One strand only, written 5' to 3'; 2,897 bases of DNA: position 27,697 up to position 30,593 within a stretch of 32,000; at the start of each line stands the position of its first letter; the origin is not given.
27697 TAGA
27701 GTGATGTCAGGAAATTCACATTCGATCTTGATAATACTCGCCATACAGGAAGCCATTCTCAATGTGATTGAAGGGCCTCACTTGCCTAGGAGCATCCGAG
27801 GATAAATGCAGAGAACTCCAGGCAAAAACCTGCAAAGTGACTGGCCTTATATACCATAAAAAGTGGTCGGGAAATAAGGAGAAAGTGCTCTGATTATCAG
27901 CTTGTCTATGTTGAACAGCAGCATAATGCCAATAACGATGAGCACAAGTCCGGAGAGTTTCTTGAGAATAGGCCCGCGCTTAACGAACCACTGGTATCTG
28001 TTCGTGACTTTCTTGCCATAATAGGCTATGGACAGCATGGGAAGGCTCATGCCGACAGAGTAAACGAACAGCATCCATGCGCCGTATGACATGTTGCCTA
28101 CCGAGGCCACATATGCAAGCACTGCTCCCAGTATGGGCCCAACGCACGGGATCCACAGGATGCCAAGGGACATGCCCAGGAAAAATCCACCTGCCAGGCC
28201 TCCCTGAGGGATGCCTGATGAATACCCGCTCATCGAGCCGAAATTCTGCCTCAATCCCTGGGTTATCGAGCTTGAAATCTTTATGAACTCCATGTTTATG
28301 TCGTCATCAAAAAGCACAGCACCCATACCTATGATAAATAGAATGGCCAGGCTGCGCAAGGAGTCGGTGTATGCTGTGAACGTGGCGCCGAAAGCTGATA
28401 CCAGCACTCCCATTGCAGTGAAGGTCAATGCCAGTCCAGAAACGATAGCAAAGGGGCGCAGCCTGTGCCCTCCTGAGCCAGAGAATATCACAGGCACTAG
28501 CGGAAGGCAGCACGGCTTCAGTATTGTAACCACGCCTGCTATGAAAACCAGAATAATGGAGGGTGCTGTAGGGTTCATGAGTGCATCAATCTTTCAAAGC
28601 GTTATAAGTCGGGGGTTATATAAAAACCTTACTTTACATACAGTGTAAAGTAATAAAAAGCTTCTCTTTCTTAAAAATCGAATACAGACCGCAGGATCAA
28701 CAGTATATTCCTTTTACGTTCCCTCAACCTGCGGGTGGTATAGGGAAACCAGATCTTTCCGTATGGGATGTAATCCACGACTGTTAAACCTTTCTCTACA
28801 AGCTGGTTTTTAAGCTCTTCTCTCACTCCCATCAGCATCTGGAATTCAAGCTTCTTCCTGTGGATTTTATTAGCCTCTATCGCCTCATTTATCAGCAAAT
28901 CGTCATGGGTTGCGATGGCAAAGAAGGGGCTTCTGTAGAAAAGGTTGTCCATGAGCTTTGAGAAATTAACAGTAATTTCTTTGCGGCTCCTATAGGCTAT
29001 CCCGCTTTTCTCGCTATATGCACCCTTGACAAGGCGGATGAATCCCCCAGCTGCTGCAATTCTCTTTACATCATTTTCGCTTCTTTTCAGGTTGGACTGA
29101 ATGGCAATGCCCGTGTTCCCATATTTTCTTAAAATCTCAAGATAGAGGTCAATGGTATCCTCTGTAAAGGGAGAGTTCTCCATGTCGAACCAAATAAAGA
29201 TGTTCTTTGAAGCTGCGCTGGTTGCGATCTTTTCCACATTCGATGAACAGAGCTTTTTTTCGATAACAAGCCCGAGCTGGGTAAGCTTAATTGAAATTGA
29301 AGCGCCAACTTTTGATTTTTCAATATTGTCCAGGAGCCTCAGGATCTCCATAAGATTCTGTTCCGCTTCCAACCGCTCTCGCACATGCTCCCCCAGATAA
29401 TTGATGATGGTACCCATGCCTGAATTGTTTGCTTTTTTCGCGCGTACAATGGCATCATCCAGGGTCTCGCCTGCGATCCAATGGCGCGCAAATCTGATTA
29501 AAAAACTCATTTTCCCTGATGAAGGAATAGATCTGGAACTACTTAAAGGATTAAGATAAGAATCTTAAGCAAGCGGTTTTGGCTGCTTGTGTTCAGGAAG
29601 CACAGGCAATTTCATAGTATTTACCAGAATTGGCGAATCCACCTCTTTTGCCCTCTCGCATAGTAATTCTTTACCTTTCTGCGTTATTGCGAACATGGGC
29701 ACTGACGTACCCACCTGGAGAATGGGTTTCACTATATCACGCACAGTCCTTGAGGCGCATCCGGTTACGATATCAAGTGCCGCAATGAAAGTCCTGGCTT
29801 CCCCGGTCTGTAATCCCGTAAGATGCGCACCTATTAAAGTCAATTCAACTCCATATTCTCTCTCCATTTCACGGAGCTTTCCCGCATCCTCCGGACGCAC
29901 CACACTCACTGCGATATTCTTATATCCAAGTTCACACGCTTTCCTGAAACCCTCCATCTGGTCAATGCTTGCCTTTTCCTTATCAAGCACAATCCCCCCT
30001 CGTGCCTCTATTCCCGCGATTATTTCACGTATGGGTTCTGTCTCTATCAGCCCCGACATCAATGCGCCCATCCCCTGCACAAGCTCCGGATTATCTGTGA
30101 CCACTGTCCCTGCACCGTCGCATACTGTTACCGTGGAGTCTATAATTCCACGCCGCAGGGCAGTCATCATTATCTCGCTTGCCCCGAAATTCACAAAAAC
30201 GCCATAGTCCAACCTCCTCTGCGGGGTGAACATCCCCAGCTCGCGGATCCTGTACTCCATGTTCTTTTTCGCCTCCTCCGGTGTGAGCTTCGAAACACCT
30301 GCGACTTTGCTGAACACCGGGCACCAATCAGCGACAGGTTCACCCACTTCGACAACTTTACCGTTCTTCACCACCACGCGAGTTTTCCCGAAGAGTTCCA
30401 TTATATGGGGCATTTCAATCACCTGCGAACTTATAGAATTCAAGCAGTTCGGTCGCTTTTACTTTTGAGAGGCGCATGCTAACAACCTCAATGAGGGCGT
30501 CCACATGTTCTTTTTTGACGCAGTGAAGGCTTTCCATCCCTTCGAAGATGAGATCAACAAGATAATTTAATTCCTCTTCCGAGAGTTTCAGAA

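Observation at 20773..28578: Two-module extracytoplasmic thiol-redox / cytochrome c maturation island with non-canonical partners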

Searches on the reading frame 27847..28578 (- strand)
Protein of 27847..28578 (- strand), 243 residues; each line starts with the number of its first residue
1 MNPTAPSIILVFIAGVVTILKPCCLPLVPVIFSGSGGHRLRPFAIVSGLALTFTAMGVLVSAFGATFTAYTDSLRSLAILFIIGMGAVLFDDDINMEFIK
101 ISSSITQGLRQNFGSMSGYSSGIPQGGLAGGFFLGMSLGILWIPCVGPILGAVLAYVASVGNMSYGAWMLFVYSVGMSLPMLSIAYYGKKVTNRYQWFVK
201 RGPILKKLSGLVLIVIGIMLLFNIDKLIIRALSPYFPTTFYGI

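Call 3: search_protein_families(library=pfam, proteins=[window:27847-28578:-], max_evalue=0.01)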
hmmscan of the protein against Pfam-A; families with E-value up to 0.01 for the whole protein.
window:27847-28578:- (243 aa): 2 families
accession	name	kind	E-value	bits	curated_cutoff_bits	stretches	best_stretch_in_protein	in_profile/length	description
PF02683.22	DsbD_TM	-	1.6e-18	67.3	27.1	1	8-221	5-215/219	Cytochrome C biogenesis protein transmembrane domain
PF13386.12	DsbD_2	-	1.9e-11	44.7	24.9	1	12-219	3-199/199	Cytochrome C biogenesis protein transmembrane region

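Call 4: search_protein_families(library=ncbifam, proteins=[window:27847-28578:-], max_evalue=0.01)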
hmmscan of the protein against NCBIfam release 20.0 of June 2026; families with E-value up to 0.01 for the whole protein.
window:27847-28578:- (243 aa): 2 families
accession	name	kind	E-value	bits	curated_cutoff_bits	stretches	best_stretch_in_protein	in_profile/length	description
NF001419.0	PRK00293.1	subfamily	1.2e-21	76.9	330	1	7-223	171-384/574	protein-disulfide reductase DsbD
NF045694.1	seleno_TsoB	exception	4.2e-13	48.2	805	1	8-219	185-389/572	rhodanese/DsbD fusion-like selenoprotein TsoB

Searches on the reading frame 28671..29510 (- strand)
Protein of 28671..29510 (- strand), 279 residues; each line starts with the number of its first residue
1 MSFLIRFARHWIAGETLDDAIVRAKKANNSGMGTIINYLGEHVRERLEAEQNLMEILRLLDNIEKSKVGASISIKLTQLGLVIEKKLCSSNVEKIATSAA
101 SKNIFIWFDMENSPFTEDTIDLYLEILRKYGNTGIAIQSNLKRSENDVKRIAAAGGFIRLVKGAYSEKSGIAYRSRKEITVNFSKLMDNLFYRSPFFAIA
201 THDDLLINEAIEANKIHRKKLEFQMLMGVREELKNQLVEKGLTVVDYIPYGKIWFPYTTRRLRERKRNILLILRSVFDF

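Call 94: search_protein_families(library=pfam, proteins=[window:28671-29510:-], max_evalue=0.001)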
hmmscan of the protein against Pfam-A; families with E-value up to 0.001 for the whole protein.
window:28671-29510:- (279 aa): 1 family
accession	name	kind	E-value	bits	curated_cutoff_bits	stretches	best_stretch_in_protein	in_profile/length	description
PF01619.24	Pro_dh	-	1.6e-28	100.5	27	1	22-266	3-270/278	Proline dehydrogenase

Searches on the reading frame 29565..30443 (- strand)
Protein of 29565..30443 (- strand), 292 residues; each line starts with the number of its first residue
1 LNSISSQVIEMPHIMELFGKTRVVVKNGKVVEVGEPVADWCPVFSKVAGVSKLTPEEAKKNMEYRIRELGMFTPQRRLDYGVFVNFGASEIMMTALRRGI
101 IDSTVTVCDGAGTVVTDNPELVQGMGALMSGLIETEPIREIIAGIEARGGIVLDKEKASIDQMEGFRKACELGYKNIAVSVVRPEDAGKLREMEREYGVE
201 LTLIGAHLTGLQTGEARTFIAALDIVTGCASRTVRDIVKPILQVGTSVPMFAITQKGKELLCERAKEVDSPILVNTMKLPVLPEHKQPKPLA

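Call 94: search_protein_families(library=pfam, proteins=[window:29565-30443:-], max_evalue=0.001)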
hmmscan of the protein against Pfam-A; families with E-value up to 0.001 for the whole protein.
window:29565-30443:- (292 aa): 1 family
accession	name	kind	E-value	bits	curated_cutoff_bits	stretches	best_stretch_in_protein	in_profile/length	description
PF09872.14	DUF2099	-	2.5e-108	361.6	25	1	13-266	1-257/257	Uncharacterized protein conserved in archaea (DUF2099)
